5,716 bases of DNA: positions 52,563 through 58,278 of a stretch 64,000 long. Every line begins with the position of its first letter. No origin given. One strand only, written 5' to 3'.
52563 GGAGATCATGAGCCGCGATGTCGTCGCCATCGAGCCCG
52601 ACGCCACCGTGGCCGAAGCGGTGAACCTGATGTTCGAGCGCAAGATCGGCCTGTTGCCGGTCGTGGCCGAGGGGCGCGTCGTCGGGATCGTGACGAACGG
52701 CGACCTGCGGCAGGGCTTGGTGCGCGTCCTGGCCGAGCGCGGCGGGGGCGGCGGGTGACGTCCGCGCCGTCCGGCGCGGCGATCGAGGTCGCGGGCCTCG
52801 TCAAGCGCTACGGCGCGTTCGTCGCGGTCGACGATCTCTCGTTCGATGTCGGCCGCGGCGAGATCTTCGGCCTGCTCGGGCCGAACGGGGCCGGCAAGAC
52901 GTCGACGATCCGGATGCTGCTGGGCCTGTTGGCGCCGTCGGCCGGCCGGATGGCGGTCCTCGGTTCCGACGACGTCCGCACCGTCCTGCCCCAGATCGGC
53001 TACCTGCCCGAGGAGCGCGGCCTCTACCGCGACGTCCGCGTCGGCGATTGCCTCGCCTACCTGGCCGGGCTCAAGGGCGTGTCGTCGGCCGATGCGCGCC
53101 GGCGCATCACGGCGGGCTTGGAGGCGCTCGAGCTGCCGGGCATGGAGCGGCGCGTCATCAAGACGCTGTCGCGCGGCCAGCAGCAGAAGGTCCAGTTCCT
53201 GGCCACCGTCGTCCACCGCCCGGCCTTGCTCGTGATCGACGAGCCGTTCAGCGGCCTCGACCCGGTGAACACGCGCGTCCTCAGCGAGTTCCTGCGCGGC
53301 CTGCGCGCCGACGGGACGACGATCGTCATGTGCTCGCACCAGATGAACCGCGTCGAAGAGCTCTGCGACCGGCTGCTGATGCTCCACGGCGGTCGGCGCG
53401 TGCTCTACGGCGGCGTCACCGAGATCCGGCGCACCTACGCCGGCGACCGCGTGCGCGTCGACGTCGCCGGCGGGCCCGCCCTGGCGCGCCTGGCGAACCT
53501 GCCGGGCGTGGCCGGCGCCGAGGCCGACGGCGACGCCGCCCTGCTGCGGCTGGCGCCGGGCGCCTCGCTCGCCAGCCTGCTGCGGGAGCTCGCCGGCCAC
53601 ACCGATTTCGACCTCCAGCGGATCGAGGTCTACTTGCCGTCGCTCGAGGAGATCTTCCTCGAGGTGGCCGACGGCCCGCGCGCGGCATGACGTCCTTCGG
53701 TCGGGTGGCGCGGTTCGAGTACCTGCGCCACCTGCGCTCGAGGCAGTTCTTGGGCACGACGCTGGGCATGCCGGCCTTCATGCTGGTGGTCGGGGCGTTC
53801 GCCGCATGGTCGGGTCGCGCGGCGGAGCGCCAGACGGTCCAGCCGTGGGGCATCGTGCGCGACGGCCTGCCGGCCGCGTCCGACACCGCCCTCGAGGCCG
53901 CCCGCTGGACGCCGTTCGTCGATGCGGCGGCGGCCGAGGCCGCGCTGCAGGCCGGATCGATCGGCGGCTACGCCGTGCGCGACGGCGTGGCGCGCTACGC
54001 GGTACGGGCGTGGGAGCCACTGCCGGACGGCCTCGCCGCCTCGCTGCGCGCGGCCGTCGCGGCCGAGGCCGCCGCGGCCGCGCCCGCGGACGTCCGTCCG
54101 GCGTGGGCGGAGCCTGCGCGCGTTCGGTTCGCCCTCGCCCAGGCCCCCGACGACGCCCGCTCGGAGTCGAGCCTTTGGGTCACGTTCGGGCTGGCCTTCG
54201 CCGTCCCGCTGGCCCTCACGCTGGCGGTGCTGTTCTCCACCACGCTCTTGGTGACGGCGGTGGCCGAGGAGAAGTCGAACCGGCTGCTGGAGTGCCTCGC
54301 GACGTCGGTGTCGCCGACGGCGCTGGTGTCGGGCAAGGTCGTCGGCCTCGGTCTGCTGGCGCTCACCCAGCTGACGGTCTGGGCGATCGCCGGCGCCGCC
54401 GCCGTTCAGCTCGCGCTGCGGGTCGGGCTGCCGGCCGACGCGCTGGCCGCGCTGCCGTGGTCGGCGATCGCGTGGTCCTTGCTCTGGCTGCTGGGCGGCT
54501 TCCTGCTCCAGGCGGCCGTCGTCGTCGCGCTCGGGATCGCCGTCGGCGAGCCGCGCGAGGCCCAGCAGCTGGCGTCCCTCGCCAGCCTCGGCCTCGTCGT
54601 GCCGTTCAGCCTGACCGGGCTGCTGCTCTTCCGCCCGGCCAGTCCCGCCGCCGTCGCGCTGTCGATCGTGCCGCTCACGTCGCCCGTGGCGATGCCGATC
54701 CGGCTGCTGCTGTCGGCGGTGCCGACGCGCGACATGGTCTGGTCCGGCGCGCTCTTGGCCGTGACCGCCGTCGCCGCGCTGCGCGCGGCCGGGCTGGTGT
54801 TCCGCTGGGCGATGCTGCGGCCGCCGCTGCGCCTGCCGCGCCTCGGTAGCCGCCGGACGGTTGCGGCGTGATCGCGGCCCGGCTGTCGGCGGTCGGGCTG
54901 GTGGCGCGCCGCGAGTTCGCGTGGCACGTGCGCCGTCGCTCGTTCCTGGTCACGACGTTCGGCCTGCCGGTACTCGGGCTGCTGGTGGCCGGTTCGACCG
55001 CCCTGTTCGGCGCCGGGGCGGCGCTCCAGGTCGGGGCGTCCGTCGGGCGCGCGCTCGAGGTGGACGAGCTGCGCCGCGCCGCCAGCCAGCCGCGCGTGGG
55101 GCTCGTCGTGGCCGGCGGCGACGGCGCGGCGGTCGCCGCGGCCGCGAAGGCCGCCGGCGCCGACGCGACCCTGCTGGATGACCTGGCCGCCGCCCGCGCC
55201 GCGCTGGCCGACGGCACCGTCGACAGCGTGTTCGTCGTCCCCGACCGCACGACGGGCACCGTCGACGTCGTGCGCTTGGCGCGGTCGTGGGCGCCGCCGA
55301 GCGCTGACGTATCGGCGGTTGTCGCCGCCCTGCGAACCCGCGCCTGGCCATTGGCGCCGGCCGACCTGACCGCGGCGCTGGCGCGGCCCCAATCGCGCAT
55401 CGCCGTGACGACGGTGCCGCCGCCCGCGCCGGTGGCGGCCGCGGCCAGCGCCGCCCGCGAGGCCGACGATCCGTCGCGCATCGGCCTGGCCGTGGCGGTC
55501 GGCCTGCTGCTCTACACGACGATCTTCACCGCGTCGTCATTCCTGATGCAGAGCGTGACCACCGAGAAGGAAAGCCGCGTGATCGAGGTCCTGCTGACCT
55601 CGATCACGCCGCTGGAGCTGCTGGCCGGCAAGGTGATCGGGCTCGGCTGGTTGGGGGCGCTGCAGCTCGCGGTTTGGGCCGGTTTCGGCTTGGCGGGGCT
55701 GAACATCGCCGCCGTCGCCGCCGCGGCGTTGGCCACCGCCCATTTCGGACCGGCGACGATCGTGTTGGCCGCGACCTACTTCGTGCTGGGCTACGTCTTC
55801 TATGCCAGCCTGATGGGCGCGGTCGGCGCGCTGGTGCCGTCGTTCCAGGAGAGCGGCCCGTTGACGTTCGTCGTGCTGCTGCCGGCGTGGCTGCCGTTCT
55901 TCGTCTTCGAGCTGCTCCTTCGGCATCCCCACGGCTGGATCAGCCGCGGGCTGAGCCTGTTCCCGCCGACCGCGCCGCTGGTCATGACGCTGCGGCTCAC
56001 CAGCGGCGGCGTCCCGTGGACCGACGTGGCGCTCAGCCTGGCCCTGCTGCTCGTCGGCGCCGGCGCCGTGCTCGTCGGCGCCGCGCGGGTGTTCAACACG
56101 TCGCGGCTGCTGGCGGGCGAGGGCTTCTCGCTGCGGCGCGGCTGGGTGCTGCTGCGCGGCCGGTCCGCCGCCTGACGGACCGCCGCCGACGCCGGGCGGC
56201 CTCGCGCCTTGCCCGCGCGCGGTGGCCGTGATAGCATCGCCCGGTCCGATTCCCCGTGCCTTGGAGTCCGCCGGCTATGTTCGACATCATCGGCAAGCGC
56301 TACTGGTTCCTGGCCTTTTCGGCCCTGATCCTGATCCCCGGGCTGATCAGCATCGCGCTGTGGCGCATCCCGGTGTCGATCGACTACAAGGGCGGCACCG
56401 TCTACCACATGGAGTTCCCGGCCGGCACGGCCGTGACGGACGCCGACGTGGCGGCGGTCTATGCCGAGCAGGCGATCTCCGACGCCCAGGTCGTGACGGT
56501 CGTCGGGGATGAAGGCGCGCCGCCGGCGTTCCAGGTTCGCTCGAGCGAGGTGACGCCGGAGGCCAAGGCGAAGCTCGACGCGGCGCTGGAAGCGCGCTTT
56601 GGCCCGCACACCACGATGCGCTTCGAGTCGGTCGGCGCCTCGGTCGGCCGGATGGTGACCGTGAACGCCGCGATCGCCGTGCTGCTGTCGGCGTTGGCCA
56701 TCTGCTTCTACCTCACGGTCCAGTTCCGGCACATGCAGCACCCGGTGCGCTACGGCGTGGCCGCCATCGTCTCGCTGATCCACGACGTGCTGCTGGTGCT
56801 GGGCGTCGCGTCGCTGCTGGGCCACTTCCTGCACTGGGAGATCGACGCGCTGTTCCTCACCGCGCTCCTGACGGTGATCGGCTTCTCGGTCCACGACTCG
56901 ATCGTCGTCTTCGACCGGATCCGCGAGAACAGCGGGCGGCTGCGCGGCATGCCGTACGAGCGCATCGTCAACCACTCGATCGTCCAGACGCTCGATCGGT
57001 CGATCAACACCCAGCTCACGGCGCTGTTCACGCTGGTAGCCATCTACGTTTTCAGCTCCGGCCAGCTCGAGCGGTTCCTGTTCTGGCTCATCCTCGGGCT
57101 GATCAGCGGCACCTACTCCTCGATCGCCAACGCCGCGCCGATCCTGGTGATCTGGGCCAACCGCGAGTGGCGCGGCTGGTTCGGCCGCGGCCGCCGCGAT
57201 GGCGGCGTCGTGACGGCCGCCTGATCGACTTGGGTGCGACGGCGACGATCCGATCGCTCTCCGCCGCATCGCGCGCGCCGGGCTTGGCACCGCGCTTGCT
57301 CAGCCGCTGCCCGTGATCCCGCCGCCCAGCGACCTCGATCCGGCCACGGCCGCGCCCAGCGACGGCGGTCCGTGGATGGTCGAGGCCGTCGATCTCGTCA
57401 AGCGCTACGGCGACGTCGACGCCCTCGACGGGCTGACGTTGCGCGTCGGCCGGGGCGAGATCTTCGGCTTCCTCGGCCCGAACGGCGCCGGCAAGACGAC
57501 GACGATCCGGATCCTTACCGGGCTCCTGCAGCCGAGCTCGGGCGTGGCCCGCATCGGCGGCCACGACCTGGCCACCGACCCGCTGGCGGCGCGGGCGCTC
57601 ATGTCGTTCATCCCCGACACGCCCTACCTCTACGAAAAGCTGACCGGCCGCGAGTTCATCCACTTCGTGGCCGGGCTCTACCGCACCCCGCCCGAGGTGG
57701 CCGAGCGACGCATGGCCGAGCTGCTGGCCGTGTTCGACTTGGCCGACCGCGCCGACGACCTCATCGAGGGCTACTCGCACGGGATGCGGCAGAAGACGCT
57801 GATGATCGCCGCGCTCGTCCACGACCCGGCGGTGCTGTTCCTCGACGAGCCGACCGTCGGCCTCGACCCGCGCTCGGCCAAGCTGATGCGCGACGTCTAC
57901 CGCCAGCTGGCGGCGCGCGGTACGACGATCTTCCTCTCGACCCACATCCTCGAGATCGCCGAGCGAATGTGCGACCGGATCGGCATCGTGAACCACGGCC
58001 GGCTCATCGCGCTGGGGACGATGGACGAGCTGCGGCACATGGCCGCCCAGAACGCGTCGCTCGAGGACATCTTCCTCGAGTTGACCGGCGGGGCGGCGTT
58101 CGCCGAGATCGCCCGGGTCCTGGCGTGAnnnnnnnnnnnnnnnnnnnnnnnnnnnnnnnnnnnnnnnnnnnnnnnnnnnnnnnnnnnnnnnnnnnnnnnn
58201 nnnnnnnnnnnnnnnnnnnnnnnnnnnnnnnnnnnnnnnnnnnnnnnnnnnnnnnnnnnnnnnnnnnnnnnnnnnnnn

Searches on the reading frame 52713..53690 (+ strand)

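Call 11: search_protein_families(library=pfam, proteins=[window:52713-53690:+], max_evalue=0.01)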
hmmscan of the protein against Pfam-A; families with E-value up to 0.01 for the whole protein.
window:52713-53690:+ (325 aa): 8 families
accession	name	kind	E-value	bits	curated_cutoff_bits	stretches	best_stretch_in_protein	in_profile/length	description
PF00005.33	ABC_tran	-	1.1e-24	88.1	25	1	40-179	2-136/137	ABC transporter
PF13732.12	DrrA1-3_C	-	1.8e-12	48.2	27.4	1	233-318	1-80/81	ATP-binding protein DrrA1-3-like, C-terminal domain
PF13304.12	AAA_21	-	9.1e-11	42.8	27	1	149-211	235-300/304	AAA domain, putative AbiEii toxin, Type IV TA system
PF02463.25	SMC_N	-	0.00048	20.1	40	0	150-216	135-204/220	RecF/RecN/SMC N terminal domain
PF13558.12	SbcC_Walker_B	-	0.0029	18.2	27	0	167-195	61-89/90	SbcC/RAD50-like, Walker B motif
PF06414.18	Zeta_toxin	-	0.0029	17.5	22.3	1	56-95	23-61/199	Zeta toxin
PF13401.12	AAA_22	-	0.0033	18.2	27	0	54-177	10-92/130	AAA domain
PF13191.12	AAA_16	-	0.006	17.5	32.6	0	47-198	22-160/167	AAA ATPase domain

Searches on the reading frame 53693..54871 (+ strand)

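Call 11: search_protein_families(library=pfam, proteins=[window:53806-54849:+], max_evalue=0.01)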
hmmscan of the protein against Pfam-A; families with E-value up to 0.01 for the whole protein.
window:53806-54849:+ (347 aa): 0 families

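Call 39: search_protein_families(library=pfam, proteins=[window:53693-54871:+], max_evalue=0.01)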
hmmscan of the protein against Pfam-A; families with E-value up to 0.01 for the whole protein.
window:53693-54871:+ (392 aa): 1 family
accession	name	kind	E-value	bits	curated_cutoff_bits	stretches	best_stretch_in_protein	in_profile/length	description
PF12698.13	ABC2_membrane_3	-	1.6e-28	100.3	31.6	1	169-363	163-342/347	ABC-2 family transporter protein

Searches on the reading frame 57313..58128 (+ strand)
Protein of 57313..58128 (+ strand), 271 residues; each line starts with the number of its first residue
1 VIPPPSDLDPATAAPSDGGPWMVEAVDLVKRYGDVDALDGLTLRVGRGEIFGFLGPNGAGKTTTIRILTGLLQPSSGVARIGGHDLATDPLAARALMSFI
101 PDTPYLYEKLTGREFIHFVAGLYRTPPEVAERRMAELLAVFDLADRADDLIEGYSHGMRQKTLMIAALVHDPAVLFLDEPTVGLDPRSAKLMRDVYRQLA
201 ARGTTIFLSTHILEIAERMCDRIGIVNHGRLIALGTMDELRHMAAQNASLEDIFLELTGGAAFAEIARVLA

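Call 11: search_protein_families(library=pfam, proteins=[window:57313-58128:+], max_evalue=0.01)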
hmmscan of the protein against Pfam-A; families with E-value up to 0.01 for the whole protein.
window:57313-58128:+ (271 aa): 4 families
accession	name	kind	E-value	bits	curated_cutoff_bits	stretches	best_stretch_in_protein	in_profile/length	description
PF00005.33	ABC_tran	-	1.1e-24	88.1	25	1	38-181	1-136/137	ABC transporter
PF13304.12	AAA_21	-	3.8e-14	53.9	27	2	151-215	235-302/304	AAA domain, putative AbiEii toxin, Type IV TA system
PF13191.12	AAA_16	-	0.0018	19.3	32.6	1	34-200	8-160/167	AAA ATPase domain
PF13175.12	AAA_15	-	0.0028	17.8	32.1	0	53-75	28-50/374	AAA ATPase domain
